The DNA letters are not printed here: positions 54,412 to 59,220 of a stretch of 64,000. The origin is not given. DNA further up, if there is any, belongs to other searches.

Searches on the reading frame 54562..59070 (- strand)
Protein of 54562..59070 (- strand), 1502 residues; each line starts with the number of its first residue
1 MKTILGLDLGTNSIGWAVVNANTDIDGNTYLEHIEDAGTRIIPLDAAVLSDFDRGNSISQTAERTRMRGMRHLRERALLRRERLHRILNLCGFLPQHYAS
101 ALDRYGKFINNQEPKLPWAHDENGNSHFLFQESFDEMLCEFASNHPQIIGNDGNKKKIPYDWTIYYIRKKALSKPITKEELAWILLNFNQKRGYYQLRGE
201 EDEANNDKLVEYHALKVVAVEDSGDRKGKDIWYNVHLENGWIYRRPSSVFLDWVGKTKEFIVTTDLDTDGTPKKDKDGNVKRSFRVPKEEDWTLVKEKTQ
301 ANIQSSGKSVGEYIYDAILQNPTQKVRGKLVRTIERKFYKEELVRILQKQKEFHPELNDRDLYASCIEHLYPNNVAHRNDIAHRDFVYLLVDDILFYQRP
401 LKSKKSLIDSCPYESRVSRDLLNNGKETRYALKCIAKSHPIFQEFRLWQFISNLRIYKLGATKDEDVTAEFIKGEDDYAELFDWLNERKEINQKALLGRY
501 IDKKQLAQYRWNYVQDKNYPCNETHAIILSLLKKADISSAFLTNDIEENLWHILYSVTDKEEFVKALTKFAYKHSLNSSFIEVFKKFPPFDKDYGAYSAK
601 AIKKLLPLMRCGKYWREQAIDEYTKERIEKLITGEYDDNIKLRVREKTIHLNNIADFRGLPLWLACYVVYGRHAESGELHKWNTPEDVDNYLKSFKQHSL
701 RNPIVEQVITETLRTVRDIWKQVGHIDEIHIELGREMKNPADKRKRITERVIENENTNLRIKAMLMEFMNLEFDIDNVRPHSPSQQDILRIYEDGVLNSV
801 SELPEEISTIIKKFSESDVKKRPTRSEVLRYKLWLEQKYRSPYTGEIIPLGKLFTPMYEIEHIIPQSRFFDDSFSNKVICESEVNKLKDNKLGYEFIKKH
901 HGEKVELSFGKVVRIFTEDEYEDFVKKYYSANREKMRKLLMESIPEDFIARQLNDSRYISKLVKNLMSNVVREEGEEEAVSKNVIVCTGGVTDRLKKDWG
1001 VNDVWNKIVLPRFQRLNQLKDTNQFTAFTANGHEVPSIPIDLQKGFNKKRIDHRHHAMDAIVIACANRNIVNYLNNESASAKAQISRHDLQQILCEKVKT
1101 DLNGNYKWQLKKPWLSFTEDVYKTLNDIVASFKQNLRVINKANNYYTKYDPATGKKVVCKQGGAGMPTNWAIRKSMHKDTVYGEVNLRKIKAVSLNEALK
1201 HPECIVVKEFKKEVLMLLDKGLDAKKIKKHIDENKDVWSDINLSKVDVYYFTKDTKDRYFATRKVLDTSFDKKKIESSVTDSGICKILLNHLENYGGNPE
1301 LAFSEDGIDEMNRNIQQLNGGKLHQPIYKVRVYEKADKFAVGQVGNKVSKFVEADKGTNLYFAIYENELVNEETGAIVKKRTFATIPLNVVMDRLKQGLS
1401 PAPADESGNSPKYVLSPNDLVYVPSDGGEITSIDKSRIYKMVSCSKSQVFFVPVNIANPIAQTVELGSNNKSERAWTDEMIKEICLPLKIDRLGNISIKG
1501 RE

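Call 6: search_protein_families(library=ncbifam, proteins=[window:54562-59070:-])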
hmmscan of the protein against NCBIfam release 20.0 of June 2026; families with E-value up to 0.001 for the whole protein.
window:54562-59070:- (1502 aa): 2 families
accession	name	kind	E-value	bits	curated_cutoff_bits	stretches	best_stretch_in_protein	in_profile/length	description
TIGR01865.2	cas_Csn1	equivalog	3.1e-126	423.1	100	1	4-1336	2-1003/1070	type II CRISPR RNA-guided endonuclease Cas9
NF049971.1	CRISPR_Cas9d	exception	4.9e-23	81.7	375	1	783-1150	486-803/986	type II CRISPR RNA-guided endonuclease Cas9d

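Call 29: search_solved_structures(query=window:54562-59070:-, max_evalue=0.001)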
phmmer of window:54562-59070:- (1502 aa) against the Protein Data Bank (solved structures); distinct sequences matched with E-value up to 0.001: 37.
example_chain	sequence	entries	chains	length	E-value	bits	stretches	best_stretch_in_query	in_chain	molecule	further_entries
8iyq_A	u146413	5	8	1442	0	1522.6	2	2-1191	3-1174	deadCbCas9 | CbCas9 effector-1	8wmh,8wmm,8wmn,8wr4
21dz_A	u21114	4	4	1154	1.5e-21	78.9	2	824-1002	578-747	CRISPR-associated endonuclease Cas9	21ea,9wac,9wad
9ar4_A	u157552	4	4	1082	2.9e-20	74.6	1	808-1002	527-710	CRISPR-associated endonuclease Cas9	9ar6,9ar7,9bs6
6kc8_A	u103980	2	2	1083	4.7e-19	70.6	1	822-1004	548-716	CRISPR-associated endonuclease Cas9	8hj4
8ja0_A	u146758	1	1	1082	4.8e-19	70.6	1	822-1004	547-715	CRISPR-associated endonuclease Cas9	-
6jdq_A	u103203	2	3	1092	5.2e-19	70.5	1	822-1004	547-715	CRISPR-associated endonuclease Cas9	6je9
8hnt_A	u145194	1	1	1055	7.3e-19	70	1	819-1001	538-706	CRISPR-associated endonuclease Cas9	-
8jtj_A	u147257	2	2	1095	1.6e-18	68.9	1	808-1002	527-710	CRISPR-associated endonuclease Cas9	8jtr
6jdv_A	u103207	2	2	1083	9.5e-18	66.3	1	822-1004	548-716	CRISPR-associated endonuclease Cas9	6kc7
8uzb_A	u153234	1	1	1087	1.2e-17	65.9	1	808-1002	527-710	CRISPR-associated endonuclease Cas9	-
8hnw_A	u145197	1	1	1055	1.5e-17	65.6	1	819-1001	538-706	CRISPR-associated endonuclease Cas9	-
8uza_A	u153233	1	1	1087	1.5e-17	65.6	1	808-1002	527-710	CRISPR-associated endonuclease Cas9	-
6je4_A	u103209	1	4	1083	1.1e-16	62.7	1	822-1004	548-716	CRISPR-associated endonuclease Cas9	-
8hnv_A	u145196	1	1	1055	1.6e-16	62.2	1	819-1001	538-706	CRISPR-associated endonuclease Cas9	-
6rj9_C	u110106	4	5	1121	4.1e-14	54.2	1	830-1003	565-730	CRISPR-associated endonuclease Cas9 1 | Streptococcus Thermophilus 1 Cas9 | Cas 9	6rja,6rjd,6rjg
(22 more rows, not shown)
